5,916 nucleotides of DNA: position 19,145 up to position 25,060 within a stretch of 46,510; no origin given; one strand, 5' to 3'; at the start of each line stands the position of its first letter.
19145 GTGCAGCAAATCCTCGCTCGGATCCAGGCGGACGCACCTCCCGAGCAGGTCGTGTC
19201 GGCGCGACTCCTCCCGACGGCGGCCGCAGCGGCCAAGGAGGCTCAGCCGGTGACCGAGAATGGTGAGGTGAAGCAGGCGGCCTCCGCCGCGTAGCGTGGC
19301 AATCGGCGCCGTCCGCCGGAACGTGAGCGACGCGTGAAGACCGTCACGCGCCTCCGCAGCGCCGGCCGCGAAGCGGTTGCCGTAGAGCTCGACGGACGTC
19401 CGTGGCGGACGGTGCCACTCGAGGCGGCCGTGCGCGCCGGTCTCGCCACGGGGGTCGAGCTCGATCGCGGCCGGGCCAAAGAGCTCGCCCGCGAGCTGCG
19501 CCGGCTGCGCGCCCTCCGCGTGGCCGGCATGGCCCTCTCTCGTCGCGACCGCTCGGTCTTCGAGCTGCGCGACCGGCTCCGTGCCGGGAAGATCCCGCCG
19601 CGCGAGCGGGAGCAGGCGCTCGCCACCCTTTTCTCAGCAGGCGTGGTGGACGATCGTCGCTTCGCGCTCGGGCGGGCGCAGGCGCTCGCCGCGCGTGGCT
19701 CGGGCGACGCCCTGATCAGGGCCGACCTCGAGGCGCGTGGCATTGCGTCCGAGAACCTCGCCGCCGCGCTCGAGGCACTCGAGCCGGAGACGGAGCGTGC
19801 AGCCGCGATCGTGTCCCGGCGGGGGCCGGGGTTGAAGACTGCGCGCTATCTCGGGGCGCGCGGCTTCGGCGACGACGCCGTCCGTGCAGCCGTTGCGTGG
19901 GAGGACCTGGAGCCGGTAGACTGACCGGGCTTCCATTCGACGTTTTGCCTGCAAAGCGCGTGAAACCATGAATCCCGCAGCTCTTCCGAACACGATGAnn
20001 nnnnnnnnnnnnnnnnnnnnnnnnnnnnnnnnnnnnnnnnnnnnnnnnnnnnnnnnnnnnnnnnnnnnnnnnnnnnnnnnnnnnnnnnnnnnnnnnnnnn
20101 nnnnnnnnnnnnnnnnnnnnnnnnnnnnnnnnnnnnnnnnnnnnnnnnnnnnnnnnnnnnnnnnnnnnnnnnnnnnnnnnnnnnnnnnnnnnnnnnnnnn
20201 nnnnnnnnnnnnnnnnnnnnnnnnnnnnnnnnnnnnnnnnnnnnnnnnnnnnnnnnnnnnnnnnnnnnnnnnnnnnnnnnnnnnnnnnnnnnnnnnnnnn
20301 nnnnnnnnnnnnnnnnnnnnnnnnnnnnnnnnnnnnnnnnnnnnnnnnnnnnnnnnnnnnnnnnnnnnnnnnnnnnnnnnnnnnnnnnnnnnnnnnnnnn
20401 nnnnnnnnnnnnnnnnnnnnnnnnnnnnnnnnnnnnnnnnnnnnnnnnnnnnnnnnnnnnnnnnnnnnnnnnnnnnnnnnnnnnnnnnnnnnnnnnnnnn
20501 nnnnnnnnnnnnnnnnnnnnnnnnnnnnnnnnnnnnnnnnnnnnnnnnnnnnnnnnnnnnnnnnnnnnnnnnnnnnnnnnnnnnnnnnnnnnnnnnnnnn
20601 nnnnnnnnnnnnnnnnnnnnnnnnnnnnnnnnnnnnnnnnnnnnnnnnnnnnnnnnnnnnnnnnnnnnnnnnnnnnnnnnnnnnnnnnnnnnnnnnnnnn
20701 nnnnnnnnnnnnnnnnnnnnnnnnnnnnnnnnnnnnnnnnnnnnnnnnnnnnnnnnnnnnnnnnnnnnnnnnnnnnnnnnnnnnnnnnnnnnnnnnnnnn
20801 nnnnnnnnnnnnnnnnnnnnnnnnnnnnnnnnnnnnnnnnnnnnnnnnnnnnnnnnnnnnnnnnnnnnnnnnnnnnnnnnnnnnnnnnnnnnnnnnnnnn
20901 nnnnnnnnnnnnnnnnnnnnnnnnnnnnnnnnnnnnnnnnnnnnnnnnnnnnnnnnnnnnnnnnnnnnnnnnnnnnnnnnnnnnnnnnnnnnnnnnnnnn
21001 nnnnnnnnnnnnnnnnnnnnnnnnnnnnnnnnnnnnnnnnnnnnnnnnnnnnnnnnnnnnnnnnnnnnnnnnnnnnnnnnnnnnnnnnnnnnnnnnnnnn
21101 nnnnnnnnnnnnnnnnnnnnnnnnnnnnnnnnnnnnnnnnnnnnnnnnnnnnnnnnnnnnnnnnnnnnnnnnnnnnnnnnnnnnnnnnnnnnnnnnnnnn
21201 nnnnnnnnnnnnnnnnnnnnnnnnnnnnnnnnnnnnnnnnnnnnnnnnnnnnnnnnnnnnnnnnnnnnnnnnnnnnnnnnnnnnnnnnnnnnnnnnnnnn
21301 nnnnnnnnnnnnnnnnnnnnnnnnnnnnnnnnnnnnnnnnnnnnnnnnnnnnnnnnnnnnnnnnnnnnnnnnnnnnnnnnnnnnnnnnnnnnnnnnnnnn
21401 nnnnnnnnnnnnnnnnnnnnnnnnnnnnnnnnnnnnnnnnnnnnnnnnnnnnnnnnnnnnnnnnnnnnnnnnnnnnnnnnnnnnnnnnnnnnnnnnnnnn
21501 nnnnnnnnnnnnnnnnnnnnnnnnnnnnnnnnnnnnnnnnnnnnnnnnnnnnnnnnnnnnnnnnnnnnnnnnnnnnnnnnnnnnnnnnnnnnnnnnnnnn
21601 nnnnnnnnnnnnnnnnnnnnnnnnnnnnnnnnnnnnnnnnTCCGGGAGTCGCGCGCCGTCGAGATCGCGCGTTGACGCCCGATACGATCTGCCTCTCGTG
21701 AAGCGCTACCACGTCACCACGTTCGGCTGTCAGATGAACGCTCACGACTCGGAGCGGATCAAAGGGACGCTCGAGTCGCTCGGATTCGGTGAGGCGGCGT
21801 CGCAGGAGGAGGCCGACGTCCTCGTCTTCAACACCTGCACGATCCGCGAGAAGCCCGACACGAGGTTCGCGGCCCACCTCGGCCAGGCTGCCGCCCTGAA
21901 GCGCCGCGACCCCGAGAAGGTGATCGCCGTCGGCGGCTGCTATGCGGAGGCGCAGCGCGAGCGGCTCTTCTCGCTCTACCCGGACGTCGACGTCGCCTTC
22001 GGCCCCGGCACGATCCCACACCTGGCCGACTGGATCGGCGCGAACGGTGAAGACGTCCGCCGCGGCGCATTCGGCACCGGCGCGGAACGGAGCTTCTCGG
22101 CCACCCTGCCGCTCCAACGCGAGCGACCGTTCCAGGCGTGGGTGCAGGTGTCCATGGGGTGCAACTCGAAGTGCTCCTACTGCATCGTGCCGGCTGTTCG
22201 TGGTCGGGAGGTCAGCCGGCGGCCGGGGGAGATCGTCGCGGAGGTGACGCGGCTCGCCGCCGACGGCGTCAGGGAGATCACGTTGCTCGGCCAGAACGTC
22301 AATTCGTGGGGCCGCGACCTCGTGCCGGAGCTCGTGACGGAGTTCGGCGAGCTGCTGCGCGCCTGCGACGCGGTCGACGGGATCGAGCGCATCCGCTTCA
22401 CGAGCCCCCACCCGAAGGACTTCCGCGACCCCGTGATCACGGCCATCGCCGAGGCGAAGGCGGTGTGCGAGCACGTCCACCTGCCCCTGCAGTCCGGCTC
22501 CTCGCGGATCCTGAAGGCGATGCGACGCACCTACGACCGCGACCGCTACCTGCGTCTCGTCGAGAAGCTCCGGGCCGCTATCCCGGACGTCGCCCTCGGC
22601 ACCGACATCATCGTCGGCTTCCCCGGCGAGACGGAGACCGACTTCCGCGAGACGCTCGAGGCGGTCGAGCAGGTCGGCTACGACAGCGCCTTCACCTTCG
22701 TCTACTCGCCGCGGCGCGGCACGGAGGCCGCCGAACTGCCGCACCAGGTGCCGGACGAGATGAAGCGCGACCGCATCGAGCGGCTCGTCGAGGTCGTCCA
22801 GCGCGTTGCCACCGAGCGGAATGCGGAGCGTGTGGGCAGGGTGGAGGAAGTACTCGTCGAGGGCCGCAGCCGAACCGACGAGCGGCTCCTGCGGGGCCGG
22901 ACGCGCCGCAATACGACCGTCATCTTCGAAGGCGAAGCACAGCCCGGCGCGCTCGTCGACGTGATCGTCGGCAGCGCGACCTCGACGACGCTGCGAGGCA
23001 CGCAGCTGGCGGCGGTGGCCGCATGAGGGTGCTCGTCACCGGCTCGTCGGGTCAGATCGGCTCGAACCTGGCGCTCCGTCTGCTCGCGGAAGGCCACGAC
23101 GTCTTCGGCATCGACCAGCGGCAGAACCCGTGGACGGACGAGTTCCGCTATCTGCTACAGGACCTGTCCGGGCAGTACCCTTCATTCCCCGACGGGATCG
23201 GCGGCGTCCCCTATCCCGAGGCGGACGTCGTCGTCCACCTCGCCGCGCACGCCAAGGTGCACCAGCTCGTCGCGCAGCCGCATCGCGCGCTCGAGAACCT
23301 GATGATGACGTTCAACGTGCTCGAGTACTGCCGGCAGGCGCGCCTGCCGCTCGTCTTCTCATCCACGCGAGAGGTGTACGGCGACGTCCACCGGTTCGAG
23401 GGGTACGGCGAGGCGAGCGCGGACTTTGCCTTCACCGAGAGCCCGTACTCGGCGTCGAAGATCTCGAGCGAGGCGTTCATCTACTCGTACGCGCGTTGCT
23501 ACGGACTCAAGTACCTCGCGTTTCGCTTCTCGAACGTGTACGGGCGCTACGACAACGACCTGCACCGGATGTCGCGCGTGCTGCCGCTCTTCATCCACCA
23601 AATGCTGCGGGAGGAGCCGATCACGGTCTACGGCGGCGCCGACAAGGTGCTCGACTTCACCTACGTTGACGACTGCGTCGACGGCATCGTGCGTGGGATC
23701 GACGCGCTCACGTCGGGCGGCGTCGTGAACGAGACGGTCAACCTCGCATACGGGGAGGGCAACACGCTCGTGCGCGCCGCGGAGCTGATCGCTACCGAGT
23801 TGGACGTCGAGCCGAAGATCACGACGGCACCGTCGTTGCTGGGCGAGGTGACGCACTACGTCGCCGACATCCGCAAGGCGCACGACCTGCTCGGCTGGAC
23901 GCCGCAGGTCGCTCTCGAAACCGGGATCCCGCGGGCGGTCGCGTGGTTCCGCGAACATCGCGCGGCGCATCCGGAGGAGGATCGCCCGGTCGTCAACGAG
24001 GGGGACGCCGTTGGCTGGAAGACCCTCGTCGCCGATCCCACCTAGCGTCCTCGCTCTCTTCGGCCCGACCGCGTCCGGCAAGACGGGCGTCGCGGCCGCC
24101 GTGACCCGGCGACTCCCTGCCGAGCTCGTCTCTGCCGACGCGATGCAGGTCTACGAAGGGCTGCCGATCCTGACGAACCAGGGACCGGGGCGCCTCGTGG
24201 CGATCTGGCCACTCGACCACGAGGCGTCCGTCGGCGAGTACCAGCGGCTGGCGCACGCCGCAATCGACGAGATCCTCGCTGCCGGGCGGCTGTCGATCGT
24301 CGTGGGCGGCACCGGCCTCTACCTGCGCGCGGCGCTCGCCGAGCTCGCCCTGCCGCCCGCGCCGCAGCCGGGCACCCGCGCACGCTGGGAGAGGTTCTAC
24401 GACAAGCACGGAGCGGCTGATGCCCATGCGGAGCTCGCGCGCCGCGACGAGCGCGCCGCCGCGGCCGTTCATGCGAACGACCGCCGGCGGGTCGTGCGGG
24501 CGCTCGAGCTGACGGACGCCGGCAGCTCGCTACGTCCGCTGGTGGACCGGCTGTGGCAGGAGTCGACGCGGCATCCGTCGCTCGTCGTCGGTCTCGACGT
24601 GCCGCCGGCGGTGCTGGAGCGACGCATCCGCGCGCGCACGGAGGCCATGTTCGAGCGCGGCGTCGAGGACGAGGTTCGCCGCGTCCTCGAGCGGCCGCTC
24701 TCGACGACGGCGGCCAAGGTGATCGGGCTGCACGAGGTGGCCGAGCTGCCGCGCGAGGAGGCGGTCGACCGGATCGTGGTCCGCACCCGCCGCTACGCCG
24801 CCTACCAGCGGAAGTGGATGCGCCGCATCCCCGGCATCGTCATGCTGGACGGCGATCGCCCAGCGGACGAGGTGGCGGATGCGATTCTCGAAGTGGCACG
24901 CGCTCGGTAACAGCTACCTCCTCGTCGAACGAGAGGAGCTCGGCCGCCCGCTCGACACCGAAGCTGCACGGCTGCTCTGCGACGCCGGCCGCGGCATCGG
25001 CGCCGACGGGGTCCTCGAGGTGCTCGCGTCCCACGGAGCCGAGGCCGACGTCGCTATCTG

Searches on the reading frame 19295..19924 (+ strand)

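Call 23: search_protein_families(library=pfam, proteins=[window:19295-19924:+], max_evalue=0.001)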
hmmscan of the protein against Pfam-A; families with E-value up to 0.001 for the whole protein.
window:19295-19924:+ (209 aa): 2 families
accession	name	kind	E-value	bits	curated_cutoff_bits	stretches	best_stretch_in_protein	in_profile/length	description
PF21982.2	RecX_HTH1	-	3.6e-06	27.3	26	1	81-111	9-39/40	RecX, first three-helix domain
PF02631.22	RecX_HTH2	-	0.00011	22.8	26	1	119-159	1-42/42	RecX, second three-helix domain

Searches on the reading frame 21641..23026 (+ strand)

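Call 19: search_protein_families(library=pfam, proteins=[window:21641-23026:+], max_evalue=0.001)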
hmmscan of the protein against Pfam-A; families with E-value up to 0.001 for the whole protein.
window:21641-23026:+ (461 aa): 3 families
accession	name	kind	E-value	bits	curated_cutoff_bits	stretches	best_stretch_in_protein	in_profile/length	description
PF04055.27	Radical_SAM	-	2.5e-29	103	29.5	1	169-341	2-165/166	Radical SAM superfamily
PF00919.26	UPF0004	-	4e-27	94.5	27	1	22-121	1-98/98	Uncharacterized protein family UPF0004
PF01938.26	TRAM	-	5.3e-09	36.3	21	1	397-454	3-59/61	TRAM domain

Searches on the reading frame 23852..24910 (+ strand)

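Call 19: search_protein_families(library=pfam, proteins=[window:23852-24910:+], max_evalue=0.001)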
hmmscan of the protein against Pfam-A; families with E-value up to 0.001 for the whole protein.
window:23852-24910:+ (352 aa): 3 families
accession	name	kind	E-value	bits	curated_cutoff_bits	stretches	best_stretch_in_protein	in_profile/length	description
PF01715.23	IPPT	-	1.1e-50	173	23.6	1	99-325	1-242/243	IPP transferase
PF13671.12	AAA_33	-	4.1e-05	24.3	27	1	66-267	1-123/143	AAA domain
PF01745.22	IPT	-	0.00035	20.5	20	0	66-104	3-41/233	Isopentenyl transferase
